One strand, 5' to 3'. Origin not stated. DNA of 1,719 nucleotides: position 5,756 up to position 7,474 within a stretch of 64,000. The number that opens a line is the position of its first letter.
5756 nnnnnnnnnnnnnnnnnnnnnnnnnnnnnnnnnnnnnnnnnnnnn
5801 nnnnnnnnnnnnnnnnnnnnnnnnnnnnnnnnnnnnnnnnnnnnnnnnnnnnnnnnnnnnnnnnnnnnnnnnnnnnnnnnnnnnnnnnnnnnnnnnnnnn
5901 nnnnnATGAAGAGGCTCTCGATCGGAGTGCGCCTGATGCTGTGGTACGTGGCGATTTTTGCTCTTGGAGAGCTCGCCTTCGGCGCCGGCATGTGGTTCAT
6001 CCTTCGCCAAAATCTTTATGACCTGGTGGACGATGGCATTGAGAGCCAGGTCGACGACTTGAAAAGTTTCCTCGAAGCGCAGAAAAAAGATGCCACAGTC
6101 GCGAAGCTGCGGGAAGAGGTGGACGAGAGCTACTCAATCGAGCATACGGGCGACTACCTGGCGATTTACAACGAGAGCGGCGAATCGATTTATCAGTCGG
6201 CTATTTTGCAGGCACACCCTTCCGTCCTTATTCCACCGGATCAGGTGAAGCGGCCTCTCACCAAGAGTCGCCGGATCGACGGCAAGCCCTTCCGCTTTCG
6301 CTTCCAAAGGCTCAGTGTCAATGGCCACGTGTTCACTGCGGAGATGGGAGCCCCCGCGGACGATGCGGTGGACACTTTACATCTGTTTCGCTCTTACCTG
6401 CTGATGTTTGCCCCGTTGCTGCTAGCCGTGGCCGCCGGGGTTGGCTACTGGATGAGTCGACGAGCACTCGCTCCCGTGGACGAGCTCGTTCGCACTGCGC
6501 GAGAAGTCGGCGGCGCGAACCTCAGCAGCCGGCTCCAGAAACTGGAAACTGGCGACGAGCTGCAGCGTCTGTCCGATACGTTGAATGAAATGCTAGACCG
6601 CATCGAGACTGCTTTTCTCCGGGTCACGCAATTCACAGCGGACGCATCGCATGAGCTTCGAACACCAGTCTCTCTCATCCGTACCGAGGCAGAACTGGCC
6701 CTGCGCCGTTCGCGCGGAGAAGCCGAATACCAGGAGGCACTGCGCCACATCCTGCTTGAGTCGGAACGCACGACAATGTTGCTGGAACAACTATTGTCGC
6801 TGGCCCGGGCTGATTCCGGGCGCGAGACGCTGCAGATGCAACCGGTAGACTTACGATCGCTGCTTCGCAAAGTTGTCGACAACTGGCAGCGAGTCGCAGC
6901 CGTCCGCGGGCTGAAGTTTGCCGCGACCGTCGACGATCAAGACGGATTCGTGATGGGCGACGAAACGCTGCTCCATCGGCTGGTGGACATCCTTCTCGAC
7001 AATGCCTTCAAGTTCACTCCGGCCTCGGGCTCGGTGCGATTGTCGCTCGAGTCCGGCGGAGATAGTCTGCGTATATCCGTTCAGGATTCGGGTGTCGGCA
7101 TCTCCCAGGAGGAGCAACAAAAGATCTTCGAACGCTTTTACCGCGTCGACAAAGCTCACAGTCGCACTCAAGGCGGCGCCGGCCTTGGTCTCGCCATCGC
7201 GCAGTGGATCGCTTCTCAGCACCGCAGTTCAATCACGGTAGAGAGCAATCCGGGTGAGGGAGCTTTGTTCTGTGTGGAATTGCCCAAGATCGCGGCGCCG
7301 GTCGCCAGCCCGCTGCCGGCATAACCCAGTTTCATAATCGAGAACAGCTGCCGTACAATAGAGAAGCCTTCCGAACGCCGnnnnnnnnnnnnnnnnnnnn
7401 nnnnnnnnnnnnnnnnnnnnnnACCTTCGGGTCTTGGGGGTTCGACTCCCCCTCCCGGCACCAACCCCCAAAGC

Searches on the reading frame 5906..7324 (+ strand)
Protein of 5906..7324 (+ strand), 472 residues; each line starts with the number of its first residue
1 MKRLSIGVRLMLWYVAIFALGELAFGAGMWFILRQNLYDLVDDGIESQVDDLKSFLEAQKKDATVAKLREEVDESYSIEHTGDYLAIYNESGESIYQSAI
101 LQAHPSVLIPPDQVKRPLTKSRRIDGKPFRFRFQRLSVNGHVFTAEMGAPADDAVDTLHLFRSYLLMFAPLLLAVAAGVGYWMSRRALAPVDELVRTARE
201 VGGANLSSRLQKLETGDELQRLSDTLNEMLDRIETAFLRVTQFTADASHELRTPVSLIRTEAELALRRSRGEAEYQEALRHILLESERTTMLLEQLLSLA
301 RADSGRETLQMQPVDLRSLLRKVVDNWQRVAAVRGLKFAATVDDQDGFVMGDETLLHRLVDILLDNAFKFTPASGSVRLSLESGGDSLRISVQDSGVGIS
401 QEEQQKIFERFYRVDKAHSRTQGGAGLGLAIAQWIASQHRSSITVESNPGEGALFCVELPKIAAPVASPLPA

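Call 34: search_protein_families(library=pfam, proteins=[window:5906-7324:+], max_evalue=0.0001)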
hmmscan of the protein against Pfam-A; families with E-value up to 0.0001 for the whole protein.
window:5906-7324:+ (472 aa): 3 families
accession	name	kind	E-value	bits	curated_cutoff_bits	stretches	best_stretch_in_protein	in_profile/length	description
PF02518.31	HATPase_c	-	6.5e-28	97.8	26.4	1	351-461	1-109/111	Histidine kinase-, DNA gyrase B-, and HSP90-like ATPase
PF00512.31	HisKA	-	4.5e-13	49.5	26.9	1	241-305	3-66/66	His Kinase A (phospho-acceptor) domain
PF00672.30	HAMP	-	6.3e-11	42.9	25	1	182-234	1-52/53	HAMP domain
